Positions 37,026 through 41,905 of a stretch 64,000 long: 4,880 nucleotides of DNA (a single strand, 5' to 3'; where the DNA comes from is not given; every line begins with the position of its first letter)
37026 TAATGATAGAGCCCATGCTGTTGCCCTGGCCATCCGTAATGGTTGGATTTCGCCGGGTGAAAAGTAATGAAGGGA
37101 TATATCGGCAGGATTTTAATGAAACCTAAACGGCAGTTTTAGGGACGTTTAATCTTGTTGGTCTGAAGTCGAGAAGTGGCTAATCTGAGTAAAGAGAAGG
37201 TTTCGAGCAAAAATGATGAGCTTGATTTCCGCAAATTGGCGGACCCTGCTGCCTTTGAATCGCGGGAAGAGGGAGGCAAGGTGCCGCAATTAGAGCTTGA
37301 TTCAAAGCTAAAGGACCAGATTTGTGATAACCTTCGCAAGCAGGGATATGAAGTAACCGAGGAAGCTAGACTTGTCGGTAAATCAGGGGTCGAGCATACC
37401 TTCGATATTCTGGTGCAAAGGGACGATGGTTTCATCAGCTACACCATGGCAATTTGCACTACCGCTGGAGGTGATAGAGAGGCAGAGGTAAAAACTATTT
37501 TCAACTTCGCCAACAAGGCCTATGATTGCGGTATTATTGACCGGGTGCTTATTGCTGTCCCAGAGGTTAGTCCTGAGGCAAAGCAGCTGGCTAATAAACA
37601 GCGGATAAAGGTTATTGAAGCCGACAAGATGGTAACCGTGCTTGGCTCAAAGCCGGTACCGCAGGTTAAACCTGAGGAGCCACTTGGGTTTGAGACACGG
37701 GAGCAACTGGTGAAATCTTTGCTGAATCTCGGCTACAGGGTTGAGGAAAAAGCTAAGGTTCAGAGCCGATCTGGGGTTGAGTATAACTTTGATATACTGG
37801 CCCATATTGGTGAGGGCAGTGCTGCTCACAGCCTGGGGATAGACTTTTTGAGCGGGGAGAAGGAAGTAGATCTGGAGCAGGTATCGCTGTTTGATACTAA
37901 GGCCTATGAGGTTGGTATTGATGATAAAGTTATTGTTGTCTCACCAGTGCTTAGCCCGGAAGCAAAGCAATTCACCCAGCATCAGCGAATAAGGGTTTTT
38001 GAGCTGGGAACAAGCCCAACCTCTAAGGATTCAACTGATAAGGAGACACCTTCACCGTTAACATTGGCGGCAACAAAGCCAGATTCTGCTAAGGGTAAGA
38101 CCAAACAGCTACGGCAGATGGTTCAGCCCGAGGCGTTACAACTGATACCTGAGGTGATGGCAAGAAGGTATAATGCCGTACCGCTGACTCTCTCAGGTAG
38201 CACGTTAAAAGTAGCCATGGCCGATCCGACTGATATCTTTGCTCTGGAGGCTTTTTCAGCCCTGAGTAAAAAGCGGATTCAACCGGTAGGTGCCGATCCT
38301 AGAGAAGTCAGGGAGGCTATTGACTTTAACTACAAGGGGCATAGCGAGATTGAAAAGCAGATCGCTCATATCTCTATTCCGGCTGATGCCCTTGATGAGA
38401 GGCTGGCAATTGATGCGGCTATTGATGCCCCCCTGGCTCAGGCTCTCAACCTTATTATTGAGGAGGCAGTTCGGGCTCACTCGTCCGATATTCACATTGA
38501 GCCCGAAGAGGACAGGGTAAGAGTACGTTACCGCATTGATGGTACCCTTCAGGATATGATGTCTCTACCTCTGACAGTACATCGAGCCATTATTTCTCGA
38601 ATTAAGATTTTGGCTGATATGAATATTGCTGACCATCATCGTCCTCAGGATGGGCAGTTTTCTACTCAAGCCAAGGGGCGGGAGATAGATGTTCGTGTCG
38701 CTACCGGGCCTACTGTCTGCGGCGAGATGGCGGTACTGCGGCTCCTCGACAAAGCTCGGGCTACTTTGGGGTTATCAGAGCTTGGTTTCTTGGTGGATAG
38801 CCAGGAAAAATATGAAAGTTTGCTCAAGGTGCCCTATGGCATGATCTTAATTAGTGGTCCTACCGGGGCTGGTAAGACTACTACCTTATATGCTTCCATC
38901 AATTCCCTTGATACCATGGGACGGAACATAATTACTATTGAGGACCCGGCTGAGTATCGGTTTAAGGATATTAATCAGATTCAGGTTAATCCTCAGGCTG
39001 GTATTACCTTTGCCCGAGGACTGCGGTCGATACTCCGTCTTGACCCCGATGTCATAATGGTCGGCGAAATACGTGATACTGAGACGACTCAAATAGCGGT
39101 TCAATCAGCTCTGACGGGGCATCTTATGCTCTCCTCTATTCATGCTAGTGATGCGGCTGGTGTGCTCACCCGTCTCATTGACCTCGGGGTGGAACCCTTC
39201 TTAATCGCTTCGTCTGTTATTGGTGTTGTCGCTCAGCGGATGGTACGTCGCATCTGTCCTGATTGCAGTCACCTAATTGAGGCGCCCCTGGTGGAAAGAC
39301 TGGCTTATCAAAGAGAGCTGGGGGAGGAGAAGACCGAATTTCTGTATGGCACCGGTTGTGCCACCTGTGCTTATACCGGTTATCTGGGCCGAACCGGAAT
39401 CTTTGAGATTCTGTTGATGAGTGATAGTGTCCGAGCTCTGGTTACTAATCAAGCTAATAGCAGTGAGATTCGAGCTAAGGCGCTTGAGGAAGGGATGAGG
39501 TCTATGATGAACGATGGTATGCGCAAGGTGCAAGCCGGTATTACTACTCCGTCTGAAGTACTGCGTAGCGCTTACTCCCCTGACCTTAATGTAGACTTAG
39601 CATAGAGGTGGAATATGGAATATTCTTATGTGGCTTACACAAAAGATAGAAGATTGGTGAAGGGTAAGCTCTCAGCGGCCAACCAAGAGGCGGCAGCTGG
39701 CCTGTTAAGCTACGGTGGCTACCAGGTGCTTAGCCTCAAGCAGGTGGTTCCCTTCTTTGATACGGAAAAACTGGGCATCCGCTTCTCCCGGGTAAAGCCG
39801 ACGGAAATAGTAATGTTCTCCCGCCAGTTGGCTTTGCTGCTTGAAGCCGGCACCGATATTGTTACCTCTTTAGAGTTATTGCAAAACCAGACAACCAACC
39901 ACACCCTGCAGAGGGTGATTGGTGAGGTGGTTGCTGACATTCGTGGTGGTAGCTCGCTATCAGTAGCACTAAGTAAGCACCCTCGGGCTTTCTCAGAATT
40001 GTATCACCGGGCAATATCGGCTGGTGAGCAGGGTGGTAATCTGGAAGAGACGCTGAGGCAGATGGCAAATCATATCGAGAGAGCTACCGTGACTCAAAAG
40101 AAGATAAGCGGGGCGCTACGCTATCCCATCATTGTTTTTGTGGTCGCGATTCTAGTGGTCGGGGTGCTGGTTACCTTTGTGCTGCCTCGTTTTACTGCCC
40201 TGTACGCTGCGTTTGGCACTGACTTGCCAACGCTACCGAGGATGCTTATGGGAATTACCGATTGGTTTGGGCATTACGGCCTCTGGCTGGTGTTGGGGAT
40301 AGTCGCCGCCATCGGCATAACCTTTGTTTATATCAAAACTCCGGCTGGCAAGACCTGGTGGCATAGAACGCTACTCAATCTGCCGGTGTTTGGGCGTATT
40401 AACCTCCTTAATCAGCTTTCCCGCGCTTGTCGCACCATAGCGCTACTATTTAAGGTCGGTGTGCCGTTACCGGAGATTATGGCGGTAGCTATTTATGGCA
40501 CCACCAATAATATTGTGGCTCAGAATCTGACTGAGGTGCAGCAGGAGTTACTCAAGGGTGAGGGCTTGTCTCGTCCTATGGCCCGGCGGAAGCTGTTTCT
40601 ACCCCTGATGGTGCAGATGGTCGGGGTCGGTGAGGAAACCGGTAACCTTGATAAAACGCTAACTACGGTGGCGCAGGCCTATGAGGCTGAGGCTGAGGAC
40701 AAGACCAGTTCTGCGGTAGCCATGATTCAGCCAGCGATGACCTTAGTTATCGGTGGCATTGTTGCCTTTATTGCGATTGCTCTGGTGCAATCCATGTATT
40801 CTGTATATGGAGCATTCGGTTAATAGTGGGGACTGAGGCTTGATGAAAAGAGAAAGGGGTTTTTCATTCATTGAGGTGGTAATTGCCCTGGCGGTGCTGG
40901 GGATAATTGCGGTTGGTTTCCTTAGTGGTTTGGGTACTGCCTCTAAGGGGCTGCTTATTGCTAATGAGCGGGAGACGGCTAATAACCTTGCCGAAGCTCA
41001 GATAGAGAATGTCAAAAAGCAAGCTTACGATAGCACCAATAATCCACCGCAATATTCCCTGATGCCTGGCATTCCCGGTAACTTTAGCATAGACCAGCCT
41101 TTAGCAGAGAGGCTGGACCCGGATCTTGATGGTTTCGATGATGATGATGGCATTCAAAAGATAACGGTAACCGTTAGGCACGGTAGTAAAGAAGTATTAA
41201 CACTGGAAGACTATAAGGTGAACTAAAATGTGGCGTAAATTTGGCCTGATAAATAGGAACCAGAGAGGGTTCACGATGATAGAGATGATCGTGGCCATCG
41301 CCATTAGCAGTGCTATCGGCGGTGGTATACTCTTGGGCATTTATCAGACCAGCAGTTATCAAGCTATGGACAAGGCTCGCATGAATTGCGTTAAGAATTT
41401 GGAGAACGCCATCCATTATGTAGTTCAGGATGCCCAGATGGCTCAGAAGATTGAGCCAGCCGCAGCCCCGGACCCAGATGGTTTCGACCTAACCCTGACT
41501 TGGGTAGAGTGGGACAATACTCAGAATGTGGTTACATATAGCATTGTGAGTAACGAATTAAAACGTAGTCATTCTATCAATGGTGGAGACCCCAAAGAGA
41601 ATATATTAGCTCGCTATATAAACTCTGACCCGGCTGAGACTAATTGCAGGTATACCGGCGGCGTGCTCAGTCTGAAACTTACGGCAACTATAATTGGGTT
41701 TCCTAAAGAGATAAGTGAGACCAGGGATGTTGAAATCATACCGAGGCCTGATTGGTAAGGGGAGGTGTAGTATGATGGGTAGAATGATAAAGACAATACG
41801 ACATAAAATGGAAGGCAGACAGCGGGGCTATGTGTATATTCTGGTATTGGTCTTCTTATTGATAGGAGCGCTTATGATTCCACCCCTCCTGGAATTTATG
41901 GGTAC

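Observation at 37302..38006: PilB carries two copies of a degenerate PD-(D/E)XK (NucS/Hjc-like) domain ahead of its T2SSE_N domain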

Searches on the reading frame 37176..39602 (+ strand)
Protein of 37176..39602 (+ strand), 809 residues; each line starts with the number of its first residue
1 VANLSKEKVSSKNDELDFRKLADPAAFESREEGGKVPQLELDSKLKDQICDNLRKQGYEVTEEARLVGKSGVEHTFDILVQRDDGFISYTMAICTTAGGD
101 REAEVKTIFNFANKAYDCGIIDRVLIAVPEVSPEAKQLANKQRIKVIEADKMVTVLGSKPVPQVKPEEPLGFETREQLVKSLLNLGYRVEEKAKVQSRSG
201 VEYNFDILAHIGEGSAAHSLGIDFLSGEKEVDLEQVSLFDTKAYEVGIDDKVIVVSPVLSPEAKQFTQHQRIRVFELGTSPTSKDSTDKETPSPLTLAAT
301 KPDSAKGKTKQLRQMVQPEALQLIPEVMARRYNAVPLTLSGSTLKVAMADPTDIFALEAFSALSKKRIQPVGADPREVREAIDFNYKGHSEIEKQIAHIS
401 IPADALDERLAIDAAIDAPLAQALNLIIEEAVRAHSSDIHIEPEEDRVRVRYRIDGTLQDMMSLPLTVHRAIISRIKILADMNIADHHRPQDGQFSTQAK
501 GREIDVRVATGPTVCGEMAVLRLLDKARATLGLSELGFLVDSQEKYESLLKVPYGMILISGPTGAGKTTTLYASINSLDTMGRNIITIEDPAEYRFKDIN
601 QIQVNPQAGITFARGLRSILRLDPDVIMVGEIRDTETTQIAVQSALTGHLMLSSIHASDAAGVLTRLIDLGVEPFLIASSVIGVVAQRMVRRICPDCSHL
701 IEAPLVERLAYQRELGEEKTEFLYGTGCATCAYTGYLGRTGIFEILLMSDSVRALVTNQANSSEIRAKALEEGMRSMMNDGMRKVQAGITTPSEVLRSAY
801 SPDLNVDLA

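Call 3: search_protein_families(library=pfam, proteins=[window:37176-39602:+], max_evalue=1)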
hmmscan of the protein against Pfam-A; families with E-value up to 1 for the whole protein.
window:37176-39602:+ (809 aa): 19 families
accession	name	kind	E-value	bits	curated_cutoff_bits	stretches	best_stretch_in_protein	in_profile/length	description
PF00437.27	T2SSE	-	3.6e-127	424.5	24.9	1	416-797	4-370/370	Type II/IV secretion system protein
PF05157.20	MshEN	-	6.1e-17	61.8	23.1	1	316-387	13-85/90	MshEN domain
PF04471.18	Mrr_cat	-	1.5e-06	28.8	21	1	47-154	11-113/115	Restriction endonuclease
PF25199.1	nSTAND_NTPase5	-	0.00047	20.4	34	1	555-605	42-93/145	Novel STAND NTPase 5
PF06414.18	Zeta_toxin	-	0.0012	18.8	22.3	1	556-589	18-50/199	Zeta toxin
PF13401.12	AAA_22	-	0.0024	18.6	27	1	555-599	6-50/130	AAA domain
PF13476.12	AAA_23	-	0.012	16.7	27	1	555-573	20-38/201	AAA domain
PF20720.3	nSTAND3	-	0.017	15.3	27.2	1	554-593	17-56/155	Novel STAND NTPase 3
PF13604.12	AAA_30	-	0.024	14.8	27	1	546-586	10-50/191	AAA domain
PF13173.12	AAA_14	-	0.055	13.9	27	1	556-600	4-49/129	AAA domain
PF13555.12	AAA_29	-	0.078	13.2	27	1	554-574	22-42/61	P-loop containing region of AAA domain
PF03215.21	Rad17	-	0.099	13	23.8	0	549-571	40-62/186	Rad17 P-loop domain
PF13191.12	AAA_16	-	0.12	13.3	32.6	1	555-581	25-51/167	AAA ATPase domain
PF00265.24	TK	-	0.12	12.7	20.6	1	557-600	4-52/176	Thymidine kinase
PF02492.25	cobW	-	0.12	12.3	20.7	1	557-578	3-23/180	CobW/HypB/UreG, nucleotide-binding domain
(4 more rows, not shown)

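Call 4: search_protein_families(library=ncbifam, proteins=[window:37176-39602:+], max_evalue=1)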
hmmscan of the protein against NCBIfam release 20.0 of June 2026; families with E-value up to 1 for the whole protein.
window:37176-39602:+ (809 aa): 24 families
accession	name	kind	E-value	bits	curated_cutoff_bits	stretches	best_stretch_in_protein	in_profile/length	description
TIGR02533.1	type_II_gspE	equivalog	6.6e-159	529.6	630.25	1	324-797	4-484/486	type II secretion system ATPase GspE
TIGR02538.1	type_IV_pilB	equivalog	1.5e-150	502.5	675.65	1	318-799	68-562/564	type IV-A pilus assembly ATPase PilB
NF053534.1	T4PilAsmATPsTfpB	equivalog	1.2e-123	413.6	850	1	325-798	98-581/584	type IV pilus assembly ATPase TfpB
NF007755.0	PRK10436.1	equivalog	1.4e-121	406.4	617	1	327-797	12-457/465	type II secretion system protein GspE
NF041000.1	ATPase_ComGA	equivalog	8.7e-78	261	300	1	427-691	3-266/267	competence type IV pilus ATPase ComGA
TIGR01420.1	pilT_fam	subfamily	1.4e-47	162.6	319.1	1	424-693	2-271/343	PilT/PilU family type 4a pilus ATPase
TIGR02525.1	plasmid_TraJ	equivalog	6.6e-23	81.3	368.3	1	544-669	140-271/372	plasmid transfer ATPase TraJ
TIGR02524.1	dot_icm_DotB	equivalog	5.5e-18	65.3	463.3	1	555-668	135-257/358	Dot/Icm type IV secretion system ATPase DotB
TIGR02782.1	TrbB_P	equivalog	5e-16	58.9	304.55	1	557-670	139-255/303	P-type conjugative transfer ATPase TrbB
TIGR02788.1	VirB11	equivalog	1e-15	57.6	249.95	1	557-670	147-265/308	P-type DNA transfer ATPase VirB11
NF058587.1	archaellum_moto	equivalog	1e-14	54.2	550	1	557-668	278-394/527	archaellum flagellar ATPase motor FlaI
NF010407.0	PRK13833.1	subfamily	5.8e-13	49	499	1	557-673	147-265/323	conjugal transfer protein TrbB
TIGR03819.1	heli_sec_ATPase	hypoth_equivalog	1.2e-12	47.7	373.15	1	517-673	140-303/340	TadA family conjugal transfer-associated ATPase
NF010469.0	PRK13894.1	subfamily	5.6e-12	45.6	508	1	556-669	151-266/320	conjugal transfer ATPase TrbB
NF053672.1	bindosome_BasE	exception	2.1e-11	43.2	1000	1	558-693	274-413/512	bindosome assembly system ATPase subunit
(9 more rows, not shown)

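Call 71: list_cluster_members(proteins=[window:37176-39602:+, window:47656-49020:-])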
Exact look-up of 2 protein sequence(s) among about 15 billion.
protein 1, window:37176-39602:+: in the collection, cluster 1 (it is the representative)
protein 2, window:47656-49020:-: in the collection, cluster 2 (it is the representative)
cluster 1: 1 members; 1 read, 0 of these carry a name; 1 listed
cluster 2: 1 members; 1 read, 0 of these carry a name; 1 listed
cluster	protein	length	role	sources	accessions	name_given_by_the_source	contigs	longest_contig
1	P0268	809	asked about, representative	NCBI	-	-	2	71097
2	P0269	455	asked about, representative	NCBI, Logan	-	-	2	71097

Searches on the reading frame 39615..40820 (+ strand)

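Call 66: search_protein_families(library=pfam, proteins=[window:39615-40820:+], max_evalue=0.001)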
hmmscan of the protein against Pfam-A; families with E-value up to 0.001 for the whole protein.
window:39615-40820:+ (402 aa): 1 family
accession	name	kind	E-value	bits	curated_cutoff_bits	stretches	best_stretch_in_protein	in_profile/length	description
PF00482.28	T2SSF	-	9.3e-57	190.8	25.2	2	68-191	1-125/125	Type II secretion system (T2SS), protein F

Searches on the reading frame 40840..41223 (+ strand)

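Call 66: search_protein_families(library=pfam, proteins=[window:40840-41223:+], max_evalue=0.001)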
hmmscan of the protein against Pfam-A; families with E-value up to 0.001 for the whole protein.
window:40840-41223:+ (128 aa): 1 family
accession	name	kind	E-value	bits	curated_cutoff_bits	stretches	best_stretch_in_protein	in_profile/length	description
PF07963.17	N_methyl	-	6.1e-08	32.4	21.2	1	2-27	1-26/27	Prokaryotic N-terminal methylation motif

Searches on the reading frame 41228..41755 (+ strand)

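Call 66: search_protein_families(library=pfam, proteins=[window:41228-41755:+], max_evalue=0.001)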
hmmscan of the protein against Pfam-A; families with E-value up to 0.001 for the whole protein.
window:41228-41755:+ (176 aa): 1 family
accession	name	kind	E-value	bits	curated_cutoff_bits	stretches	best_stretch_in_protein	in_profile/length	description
PF07963.17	N_methyl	-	1.2e-08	34.6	21.2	1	9-34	1-26/27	Prokaryotic N-terminal methylation motif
